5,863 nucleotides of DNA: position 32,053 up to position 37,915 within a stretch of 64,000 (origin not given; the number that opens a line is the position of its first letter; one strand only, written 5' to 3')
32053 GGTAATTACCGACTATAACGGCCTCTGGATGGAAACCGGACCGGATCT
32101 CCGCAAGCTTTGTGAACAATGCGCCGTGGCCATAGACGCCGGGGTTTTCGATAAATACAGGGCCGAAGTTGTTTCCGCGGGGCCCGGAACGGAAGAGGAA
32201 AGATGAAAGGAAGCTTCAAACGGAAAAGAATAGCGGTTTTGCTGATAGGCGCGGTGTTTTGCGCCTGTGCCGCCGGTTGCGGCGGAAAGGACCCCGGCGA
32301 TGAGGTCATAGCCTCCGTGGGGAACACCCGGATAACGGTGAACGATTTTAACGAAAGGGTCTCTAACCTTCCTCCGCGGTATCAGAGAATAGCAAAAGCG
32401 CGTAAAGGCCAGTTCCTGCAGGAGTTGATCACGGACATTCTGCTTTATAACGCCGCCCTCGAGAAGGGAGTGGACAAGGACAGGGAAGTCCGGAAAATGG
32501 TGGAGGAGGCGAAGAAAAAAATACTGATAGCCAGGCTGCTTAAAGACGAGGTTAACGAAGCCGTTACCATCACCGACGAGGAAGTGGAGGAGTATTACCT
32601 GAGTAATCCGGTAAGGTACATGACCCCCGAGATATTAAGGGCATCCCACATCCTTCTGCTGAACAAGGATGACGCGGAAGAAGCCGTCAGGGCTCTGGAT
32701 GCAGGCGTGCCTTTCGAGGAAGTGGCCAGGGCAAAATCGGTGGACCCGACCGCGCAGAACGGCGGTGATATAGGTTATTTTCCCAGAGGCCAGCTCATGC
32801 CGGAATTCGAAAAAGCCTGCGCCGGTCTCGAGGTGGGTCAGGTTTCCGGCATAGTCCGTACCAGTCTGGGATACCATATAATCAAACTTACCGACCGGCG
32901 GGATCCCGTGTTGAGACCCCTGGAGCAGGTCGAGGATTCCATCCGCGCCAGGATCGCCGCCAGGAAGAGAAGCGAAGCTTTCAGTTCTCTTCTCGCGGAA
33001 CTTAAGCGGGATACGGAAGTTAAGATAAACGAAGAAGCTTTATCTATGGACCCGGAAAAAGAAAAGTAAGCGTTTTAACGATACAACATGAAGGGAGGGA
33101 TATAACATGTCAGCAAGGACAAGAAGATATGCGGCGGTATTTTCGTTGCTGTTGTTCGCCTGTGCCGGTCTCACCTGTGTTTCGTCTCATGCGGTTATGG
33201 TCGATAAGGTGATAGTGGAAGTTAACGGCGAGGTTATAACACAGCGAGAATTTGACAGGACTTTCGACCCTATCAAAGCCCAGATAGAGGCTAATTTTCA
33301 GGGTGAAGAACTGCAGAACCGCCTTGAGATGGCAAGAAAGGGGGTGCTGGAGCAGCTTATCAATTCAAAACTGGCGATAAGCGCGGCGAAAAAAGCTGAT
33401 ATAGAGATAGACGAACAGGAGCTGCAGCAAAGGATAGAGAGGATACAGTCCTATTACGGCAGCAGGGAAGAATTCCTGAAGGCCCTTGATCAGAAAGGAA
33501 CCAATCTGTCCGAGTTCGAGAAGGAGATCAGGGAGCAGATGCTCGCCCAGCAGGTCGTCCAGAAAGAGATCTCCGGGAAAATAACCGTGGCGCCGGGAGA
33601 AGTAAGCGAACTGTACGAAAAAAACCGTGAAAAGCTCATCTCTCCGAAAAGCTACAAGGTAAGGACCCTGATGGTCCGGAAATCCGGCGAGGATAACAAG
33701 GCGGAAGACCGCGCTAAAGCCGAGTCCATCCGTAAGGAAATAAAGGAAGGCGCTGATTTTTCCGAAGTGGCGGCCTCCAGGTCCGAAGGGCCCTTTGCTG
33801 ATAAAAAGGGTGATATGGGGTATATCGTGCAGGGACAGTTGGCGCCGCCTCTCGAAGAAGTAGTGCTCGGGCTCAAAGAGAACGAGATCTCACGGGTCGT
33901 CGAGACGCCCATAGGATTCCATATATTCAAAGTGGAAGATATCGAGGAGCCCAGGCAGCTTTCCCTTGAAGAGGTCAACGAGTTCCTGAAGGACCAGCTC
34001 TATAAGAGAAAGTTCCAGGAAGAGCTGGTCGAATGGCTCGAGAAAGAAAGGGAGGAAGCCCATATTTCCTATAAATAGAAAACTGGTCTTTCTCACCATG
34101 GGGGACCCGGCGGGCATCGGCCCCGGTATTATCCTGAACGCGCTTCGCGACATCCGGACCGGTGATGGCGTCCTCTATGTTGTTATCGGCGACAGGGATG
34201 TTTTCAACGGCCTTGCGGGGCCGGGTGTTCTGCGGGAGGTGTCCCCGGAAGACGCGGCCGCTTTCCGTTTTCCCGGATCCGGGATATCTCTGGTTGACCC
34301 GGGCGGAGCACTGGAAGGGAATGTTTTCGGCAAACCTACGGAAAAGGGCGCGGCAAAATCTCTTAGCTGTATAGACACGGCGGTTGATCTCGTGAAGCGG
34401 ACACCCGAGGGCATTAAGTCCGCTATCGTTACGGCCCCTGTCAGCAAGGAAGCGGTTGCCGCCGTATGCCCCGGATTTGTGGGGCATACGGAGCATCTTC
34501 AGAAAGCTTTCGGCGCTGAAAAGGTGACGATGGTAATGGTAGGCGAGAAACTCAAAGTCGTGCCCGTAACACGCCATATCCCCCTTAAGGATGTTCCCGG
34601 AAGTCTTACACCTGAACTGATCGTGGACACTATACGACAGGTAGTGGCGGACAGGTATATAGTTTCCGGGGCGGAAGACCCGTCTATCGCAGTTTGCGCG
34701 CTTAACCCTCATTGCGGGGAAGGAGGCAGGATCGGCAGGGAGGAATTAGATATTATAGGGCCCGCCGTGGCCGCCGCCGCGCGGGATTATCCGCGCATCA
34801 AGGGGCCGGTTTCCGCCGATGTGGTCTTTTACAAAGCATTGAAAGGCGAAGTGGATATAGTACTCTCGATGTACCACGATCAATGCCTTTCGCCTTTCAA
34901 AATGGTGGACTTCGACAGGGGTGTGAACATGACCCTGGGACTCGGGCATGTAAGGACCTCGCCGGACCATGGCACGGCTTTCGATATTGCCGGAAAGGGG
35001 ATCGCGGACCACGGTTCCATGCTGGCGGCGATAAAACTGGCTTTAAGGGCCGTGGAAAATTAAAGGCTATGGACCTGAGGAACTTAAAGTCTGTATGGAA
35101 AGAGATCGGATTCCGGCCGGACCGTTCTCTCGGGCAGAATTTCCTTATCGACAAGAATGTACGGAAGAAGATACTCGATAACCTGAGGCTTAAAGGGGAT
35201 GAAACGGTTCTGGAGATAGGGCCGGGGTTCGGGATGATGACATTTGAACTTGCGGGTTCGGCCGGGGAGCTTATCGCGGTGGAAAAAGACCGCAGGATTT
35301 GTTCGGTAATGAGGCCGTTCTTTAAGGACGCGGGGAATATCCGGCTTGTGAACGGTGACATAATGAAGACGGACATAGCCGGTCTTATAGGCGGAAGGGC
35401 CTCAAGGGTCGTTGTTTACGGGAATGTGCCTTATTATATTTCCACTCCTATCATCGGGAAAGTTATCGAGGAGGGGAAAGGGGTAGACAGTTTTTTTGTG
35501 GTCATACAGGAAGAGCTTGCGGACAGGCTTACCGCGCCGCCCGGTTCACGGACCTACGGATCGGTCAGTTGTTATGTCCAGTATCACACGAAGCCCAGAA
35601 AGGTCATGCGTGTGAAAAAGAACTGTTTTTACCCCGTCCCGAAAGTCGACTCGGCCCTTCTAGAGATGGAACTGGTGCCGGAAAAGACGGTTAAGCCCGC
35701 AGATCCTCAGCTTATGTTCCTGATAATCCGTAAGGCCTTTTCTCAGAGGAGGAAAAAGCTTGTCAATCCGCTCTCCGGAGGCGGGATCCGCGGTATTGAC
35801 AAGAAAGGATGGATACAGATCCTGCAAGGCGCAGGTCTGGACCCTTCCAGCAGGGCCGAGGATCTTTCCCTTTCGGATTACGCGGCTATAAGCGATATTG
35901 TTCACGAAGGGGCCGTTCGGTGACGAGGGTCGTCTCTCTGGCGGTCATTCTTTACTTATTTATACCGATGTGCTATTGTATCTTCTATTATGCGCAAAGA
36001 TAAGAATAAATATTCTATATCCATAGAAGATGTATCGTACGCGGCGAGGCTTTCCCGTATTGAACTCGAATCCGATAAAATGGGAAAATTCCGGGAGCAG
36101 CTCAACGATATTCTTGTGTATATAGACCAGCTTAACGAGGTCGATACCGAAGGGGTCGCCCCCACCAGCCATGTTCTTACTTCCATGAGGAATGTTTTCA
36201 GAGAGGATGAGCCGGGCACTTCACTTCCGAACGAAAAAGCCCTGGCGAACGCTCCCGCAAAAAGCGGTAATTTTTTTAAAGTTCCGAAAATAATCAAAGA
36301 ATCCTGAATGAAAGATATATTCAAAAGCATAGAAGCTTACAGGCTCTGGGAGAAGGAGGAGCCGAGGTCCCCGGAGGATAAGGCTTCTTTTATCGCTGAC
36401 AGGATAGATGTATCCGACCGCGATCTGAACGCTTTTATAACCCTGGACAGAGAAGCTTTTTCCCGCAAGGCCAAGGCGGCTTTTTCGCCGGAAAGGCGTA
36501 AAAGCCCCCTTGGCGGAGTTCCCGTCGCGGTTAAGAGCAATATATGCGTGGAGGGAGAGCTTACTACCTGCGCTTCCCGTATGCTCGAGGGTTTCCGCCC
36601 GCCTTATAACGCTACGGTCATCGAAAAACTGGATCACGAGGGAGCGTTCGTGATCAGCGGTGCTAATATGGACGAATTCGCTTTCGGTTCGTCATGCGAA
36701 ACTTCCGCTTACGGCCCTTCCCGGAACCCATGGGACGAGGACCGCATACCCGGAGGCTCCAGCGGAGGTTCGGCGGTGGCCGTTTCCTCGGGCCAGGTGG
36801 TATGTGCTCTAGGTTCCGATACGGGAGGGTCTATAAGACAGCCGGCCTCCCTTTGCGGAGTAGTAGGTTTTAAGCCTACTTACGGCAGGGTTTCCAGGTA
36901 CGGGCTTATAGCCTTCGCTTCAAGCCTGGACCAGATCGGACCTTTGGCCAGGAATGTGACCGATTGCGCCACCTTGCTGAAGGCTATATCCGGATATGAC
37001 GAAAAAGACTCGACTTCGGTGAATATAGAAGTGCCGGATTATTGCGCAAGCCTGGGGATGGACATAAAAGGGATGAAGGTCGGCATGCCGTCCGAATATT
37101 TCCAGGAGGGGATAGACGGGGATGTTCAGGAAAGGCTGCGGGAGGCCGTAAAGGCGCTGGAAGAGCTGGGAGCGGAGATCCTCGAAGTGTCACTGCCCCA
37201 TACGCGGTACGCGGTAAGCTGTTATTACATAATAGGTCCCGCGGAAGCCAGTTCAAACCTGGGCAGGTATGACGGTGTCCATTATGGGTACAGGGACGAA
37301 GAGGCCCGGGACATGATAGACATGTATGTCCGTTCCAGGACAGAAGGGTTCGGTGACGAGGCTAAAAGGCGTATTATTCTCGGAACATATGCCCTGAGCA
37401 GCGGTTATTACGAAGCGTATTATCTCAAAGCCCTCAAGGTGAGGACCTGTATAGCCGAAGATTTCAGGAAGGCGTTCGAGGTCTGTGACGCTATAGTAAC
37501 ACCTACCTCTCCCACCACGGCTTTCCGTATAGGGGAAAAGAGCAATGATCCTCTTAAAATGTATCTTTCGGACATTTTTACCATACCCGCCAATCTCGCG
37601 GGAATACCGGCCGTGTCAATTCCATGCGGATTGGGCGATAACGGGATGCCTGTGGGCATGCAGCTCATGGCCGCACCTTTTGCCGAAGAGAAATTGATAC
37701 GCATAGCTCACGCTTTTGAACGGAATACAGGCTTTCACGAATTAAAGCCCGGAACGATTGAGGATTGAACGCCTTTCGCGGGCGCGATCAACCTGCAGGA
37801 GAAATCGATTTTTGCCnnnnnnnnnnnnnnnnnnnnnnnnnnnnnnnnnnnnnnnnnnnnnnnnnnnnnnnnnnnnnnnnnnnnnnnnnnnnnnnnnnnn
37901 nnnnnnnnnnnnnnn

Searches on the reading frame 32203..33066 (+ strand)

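Call 49: search_protein_families(library=pfam, proteins=[window:32203-33066:+], max_evalue=0.00001)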
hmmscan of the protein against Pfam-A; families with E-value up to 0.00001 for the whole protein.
window:32203-33066:+ (288 aa): 4 families
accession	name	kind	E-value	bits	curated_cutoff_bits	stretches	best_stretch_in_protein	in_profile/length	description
PF13145.12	Rotamase_2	-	7.3e-21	75.7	27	1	123-245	1-121/121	PPIC-type PPIASE domain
PF13616.12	Rotamase_3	-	4.8e-20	72.7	22.5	1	155-233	37-116/116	PPIC-type PPIASE domain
PF00639.27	Rotamase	-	1.7e-19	71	21.7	1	155-231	19-97/97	PPIC-type PPIASE domain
PF13624.11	SurA_N_3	-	1.3e-06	28.8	27.2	1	10-102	16-119/162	SurA-like N-terminal domain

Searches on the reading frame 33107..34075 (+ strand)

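Call 49: search_protein_families(library=pfam, proteins=[window:33107-34075:+], max_evalue=0.00001)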
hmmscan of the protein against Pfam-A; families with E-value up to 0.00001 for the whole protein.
window:33107-34075:+ (323 aa): 6 families
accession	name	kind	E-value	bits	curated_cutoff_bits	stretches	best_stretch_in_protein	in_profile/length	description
PF13616.12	Rotamase_3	-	1.9e-21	77.2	22.5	1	171-278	8-114/116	PPIC-type PPIASE domain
PF00639.27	Rotamase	-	3e-21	76.6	21.7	1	193-278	10-97/97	PPIC-type PPIASE domain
PF13624.11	SurA_N_3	-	1.3e-19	71.1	27.2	1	12-150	18-161/162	SurA-like N-terminal domain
PF13145.12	Rotamase_2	-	1.3e-14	55.5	27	1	163-291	3-120/121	PPIC-type PPIASE domain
PF09312.16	SurA_N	-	3.4e-14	53.4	30.8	1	32-150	1-117/118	SurA N-terminal domain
PF13623.11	SurA_N_2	-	4.8e-14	52.9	28.5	1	11-115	17-124/145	SurA-like N-terminal domain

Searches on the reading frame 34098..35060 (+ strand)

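Call 49: search_protein_families(library=pfam, proteins=[window:34098-35060:+], max_evalue=0.00001)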
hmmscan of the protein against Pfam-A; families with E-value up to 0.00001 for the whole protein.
window:34098-35060:+ (321 aa): 1 family
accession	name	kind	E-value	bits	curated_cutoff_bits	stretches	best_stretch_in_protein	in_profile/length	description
PF04166.17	PdxA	-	2.4e-87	293.4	27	1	28-315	6-286/286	Pyridoxal phosphate biosynthetic protein PdxA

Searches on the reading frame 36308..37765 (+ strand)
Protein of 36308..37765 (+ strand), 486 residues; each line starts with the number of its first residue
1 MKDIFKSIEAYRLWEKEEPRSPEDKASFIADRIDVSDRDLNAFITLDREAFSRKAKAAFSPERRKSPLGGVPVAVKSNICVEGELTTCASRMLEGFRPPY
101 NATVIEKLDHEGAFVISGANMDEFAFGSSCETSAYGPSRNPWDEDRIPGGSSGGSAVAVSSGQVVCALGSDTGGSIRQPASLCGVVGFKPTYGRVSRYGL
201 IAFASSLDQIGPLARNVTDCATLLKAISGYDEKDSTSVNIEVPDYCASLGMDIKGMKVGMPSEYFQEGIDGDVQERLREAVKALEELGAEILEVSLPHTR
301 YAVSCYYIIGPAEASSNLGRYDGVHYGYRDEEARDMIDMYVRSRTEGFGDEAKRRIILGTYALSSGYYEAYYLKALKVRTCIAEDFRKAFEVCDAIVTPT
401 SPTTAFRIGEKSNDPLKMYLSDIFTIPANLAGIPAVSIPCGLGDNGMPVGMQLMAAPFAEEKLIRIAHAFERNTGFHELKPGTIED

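Call 49: search_protein_families(library=pfam, proteins=[window:36308-37765:+], max_evalue=0.00001)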
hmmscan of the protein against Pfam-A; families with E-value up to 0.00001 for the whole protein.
window:36308-37765:+ (486 aa): 1 family
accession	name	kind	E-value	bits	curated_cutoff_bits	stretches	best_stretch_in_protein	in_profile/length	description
PF01425.27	Amidase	-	2.6e-151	505.1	27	1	30-463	7-444/445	Amidase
